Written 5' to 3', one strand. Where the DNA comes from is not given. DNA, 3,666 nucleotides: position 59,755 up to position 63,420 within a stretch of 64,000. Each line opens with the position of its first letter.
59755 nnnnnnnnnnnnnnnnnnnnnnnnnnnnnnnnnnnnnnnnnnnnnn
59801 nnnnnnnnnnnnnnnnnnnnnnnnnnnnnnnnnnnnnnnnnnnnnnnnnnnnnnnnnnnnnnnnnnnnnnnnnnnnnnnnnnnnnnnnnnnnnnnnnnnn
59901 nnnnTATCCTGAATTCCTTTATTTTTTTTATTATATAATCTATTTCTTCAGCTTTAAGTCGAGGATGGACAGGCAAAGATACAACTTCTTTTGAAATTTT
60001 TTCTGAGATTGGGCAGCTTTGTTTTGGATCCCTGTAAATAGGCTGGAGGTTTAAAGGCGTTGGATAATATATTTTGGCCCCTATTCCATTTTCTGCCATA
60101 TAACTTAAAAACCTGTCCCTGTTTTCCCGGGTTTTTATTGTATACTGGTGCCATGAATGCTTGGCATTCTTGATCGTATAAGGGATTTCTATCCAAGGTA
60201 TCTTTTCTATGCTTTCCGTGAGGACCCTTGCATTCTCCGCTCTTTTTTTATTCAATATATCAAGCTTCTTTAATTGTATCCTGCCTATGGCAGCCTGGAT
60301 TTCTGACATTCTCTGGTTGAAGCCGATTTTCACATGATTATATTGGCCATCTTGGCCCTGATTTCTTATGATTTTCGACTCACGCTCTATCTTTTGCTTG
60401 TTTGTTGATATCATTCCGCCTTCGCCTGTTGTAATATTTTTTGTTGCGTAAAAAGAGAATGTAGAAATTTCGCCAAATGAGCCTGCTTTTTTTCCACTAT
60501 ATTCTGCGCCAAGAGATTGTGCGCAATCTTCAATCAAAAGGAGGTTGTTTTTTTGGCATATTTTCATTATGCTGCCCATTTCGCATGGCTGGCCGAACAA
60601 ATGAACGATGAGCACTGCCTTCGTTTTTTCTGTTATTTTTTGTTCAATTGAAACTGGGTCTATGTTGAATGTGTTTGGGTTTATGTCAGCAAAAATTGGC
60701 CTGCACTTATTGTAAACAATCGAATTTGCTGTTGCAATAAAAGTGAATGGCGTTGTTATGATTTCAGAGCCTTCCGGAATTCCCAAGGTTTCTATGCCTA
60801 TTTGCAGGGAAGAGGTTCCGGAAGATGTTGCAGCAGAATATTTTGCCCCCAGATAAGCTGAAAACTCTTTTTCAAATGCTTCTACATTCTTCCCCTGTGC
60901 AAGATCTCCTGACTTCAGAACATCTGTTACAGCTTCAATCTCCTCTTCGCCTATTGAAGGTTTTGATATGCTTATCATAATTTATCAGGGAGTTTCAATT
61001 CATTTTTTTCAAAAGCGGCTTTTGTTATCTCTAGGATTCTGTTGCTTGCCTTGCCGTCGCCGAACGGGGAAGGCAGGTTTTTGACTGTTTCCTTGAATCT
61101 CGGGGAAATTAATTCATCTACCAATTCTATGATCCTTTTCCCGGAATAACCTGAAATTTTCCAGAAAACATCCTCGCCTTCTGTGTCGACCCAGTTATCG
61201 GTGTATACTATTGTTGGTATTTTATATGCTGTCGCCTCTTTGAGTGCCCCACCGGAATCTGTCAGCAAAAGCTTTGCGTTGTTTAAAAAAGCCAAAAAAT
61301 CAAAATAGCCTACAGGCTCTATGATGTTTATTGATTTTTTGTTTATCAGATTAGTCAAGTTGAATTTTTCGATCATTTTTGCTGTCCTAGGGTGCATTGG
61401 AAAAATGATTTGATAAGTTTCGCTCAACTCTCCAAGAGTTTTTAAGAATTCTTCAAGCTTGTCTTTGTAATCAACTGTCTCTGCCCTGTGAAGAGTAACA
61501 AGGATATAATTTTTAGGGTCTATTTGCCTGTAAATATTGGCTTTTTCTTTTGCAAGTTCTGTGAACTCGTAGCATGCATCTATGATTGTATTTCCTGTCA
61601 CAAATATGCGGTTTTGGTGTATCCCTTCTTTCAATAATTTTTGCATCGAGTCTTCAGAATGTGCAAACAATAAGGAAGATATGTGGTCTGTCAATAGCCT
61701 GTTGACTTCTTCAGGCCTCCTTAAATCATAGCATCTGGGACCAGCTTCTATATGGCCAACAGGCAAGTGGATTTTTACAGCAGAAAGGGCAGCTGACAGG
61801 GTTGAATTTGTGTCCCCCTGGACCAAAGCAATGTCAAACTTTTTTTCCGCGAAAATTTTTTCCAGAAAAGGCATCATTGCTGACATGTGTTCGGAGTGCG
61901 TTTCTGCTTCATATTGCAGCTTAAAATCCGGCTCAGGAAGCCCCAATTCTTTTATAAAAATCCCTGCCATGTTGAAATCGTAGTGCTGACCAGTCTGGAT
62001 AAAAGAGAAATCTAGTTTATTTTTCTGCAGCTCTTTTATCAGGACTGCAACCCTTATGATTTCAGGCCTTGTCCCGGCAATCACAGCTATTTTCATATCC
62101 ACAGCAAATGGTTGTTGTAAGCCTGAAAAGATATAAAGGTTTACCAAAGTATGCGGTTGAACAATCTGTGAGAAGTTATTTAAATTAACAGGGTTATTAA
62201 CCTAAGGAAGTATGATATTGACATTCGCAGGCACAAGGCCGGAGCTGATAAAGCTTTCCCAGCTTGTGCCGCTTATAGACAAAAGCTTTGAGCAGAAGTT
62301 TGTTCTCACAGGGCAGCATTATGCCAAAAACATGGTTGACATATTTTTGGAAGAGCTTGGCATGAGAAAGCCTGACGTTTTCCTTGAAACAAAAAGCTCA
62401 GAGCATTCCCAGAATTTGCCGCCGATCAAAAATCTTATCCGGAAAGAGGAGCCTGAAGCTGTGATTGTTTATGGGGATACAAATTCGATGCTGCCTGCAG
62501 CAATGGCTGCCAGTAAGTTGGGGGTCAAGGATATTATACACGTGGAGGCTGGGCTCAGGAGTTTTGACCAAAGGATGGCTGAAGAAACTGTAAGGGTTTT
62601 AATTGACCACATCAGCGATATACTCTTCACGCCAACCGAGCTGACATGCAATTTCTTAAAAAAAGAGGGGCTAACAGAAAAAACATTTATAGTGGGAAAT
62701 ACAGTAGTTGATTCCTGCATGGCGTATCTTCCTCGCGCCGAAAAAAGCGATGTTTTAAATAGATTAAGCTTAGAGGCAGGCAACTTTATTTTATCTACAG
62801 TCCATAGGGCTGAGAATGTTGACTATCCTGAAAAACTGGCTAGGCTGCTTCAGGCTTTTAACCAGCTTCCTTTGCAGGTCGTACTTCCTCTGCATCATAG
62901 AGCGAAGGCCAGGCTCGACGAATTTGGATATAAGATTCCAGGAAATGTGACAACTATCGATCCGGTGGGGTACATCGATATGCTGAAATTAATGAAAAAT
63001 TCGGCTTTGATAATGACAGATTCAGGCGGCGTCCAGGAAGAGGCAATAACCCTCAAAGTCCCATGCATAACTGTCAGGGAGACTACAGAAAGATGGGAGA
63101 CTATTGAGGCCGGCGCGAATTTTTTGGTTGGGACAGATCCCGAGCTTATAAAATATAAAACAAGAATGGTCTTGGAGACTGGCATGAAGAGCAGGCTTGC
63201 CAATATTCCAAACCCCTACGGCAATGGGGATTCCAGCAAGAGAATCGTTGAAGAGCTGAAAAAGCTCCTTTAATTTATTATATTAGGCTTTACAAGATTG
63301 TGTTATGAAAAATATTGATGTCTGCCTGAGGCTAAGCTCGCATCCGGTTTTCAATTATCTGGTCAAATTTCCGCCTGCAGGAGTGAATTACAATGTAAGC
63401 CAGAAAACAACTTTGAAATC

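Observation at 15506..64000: Very large (>45 kb) glycan biosynthesis/decoration island predicting a heavily modified acetamido-sugar glycan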

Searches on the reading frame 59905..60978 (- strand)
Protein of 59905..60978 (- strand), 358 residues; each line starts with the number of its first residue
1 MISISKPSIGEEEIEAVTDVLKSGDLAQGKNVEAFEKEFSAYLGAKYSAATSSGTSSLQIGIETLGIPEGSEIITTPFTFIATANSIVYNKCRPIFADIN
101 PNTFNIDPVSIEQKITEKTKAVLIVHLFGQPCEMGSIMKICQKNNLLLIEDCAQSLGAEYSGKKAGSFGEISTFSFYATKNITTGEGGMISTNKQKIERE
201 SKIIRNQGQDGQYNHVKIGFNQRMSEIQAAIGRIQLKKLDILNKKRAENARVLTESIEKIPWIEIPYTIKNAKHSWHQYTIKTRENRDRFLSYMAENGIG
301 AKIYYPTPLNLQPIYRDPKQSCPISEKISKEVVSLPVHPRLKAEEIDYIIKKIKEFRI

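Call 8: search_protein_families(library=pfam, proteins=[window:59905-60978:-], max_evalue=0.001)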
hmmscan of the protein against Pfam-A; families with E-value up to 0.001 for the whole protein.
window:59905-60978:- (358 aa): 4 families
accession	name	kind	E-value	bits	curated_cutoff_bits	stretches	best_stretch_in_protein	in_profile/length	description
PF01041.23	DegT_DnrJ_EryC1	-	3.4e-127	425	19.8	1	8-353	2-359/360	DegT/DnrJ/EryC1/StrS aminotransferase family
PF01212.27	Beta_elim_lyase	-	7.2e-05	22.7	27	1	27-263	29-271/288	Beta-eliminating lyase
PF01053.26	Cys_Met_Meta_PP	-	8.6e-05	21.7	27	1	32-297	54-306/381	Cys/Met metabolism PLP-dependent enzyme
PF00266.25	Aminotran_5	-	0.00025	20.6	21.5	0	30-157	43-181/371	Aminotransferase class-V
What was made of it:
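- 59902..60978 (-): DegT/PLP sugar aminotransferase. Pfam E 3e-127 (call 8).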

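Call 16: search_protein_families(library=ncbifam, proteins=[window:59905-60978:-], max_evalue=0.00001)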
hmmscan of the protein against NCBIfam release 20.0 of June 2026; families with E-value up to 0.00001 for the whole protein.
window:59905-60978:- (358 aa): 7 families
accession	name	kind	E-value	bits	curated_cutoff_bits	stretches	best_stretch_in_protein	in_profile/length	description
TIGR03588.1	PseC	equivalog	5.9e-89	298.6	423.5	1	1-355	1-378/380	UDP-4-amino-4,6-dideoxy-N-acetyl-beta-L-altrosamine transaminase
TIGR04181.1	NHT_00031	hypoth_equivalog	1.1e-79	267.9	420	1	2-336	1-357/359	LegC family aminotransferase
NF008687.0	PRK11706.1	equivalog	1.5e-71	241.1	375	1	1-356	1-373/375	dTDP-4-amino-4,6-dideoxygalactose transaminase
NF011936.0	PRK15407.1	equivalog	1.8e-69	234.6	423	2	3-210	38-253/440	lipopolysaccharide biosynthesis protein RfbH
NF008658.2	PRK11658.1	equivalog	1.3e-68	231.4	631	1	2-355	5-375/379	UDP-4-amino-4-deoxy-L-arabinose aminotransferase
TIGR02379.1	ECA_wecE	subfamily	8.3e-60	202.5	434.85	1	1-355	1-373/376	dTDP-4-amino-4,6-dideoxy-D-glucose transaminase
TIGR04427.1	PLP_DesI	equivalog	8.5e-56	189.7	650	1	28-351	50-377/390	dTDP-4-dehydro-6-deoxyglucose aminotransferase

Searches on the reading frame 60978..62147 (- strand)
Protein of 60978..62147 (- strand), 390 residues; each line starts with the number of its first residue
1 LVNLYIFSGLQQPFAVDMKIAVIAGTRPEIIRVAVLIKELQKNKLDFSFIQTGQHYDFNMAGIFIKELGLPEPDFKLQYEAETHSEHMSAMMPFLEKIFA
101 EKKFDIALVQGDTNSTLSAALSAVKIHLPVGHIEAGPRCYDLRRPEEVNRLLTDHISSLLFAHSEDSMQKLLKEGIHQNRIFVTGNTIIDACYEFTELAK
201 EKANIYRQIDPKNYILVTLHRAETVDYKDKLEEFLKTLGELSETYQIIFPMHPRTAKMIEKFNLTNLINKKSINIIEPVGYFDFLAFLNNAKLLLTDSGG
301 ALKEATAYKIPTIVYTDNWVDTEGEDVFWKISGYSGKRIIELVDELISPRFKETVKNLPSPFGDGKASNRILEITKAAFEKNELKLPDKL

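Call 8: search_protein_families(library=pfam, proteins=[window:60978-62147:-], max_evalue=0.001)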
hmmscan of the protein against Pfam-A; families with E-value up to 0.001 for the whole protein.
window:60978-62147:- (390 aa): 1 family
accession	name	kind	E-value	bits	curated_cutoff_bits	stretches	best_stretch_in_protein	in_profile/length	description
PF02350.25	Epimerase_2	-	2.5e-91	306.5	30.6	1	39-374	2-345/347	UDP-N-acetylglucosamine 2-epimerase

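Call 16: search_protein_families(library=ncbifam, proteins=[window:60978-62147:-], max_evalue=0.00001)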
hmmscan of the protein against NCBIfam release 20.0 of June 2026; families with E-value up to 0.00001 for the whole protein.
window:60978-62147:- (390 aa): 2 families
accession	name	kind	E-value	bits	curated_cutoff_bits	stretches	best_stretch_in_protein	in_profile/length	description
TIGR00236.1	wecB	equivalog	3.9e-97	325.7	210.15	1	18-377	1-364/366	non-hydrolyzing UDP-N-acetylglucosamine 2-epimerase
TIGR03568.1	NeuC_NnaA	equivalog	7.6e-32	110.6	235.9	1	18-374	1-364/365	UDP-N-acetylglucosamine 2-epimerase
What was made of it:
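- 60975..62147 (-): Non-hydrolysing UDP-GlcNAc 2-epimerase (WecB1). Belongs to the inserted module. TIGR00236 326 bits, above cutoff (call 16).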

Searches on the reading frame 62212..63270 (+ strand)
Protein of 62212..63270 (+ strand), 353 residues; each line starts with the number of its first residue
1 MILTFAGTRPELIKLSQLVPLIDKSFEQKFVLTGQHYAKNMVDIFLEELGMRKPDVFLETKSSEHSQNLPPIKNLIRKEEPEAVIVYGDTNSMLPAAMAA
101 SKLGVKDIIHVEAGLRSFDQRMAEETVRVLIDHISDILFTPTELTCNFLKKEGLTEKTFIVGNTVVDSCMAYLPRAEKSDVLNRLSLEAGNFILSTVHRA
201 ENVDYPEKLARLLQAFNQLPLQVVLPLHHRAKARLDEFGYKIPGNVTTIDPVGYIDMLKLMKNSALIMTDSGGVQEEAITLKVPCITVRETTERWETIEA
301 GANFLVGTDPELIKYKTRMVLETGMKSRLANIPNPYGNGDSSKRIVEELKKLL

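Call 8: search_protein_families(library=pfam, proteins=[window:62212-63270:+], max_evalue=0.001)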
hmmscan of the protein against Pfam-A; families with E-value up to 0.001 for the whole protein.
window:62212-63270:+ (353 aa): 1 family
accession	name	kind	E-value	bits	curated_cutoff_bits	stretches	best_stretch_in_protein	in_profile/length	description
PF02350.25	Epimerase_2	-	4.7e-95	318.8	30.6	1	24-350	7-347/347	UDP-N-acetylglucosamine 2-epimerase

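Call 11: find_encoding_contigs(protein=window:62212-63270:+, flank=10000, max_places=4)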
Protein window:62212-63270:+ (353 aa): 3 contigs read that carry it; 2 places shown.
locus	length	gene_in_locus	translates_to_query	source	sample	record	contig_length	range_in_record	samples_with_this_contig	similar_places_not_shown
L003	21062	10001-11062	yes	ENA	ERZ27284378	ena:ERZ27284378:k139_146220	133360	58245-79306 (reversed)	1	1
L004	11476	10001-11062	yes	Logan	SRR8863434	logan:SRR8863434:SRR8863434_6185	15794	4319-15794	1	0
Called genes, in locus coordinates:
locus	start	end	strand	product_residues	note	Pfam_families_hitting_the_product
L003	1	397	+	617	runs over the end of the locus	PF13522:GATase_6, PF13537:GATase_7, PF00733:Asn_synthase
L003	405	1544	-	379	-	PF13439:Glyco_transf_4, PF13477:Glyco_trans_4_2, PF13579:Glyco_trans_4_4, PF00534:Glycos_transf_1, PF13692:Glyco_trans_1_4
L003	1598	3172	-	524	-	PF01073:3Beta_HSD, PF01370:Epimerase, PF02719:Polysacc_synt_2, PF04321:RmlD_sub_bind, PF05368:NmrA, PF13460:NAD_binding_10, PF16363:GDP_Man_Dehyd, PF07993:NAD_binding_4, +4 more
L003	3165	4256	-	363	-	PF21360:PylC-like_N, PF08443:RimK (faint)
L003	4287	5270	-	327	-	-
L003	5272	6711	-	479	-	PF03062:MBOAT, PF13813:MBOAT_2 (weak)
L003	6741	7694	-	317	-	PF01408:GFO_IDH_MocA, PF02629:CoA_binding (weak), PF22725:GFO_IDH_MocA_C3, PF02894:GFO_IDH_MocA_C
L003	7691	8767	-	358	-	PF01041:DegT_DnrJ_EryC1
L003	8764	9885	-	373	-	PF02350:Epimerase_2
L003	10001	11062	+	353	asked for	PF02350:Epimerase_2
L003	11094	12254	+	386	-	PF00534:Glycos_transf_1, PF13692:Glyco_trans_1_4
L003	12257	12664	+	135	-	-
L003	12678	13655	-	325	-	PF01073:3Beta_HSD, PF01370:Epimerase, PF02719:Polysacc_synt_2, PF04321:RmlD_sub_bind, PF07993:NAD_binding_4, PF08659:KR (weak), PF16363:GDP_Man_Dehyd, PF13460:NAD_binding_10 (weak)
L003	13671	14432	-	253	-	PF00483:NTP_transferase, PF12804:NTP_transf_3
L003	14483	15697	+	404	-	PF08421:Methyltransf_13, PF13489:Methyltransf_23, PF08484:Methyltransf_14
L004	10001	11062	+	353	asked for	PF02350:Epimerase_2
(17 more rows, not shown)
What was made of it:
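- Checked: It continues at least 10 kb past 64000 on the source contig (call 11).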

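Call 17: search_protein_families(library=ncbifam, proteins=[window:62212-63270:+], max_evalue=0.001)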
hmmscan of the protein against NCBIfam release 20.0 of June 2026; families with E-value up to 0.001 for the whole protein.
window:62212-63270:+ (353 aa): 2 families
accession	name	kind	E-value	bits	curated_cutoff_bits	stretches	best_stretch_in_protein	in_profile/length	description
TIGR00236.1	wecB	equivalog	4.6e-97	325.4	210.15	1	2-351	3-364/366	non-hydrolyzing UDP-N-acetylglucosamine 2-epimerase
TIGR03568.1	NeuC_NnaA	equivalog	1.5e-18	66.8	235.9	1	2-347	3-363/365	UDP-N-acetylglucosamine 2-epimerase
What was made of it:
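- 62212..63273 (+): Non-hydrolysing UDP-GlcNAc 2-epimerase (WecB2). Belongs to the backbone. TIGR00236 325 bits, above cutoff (call 17).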
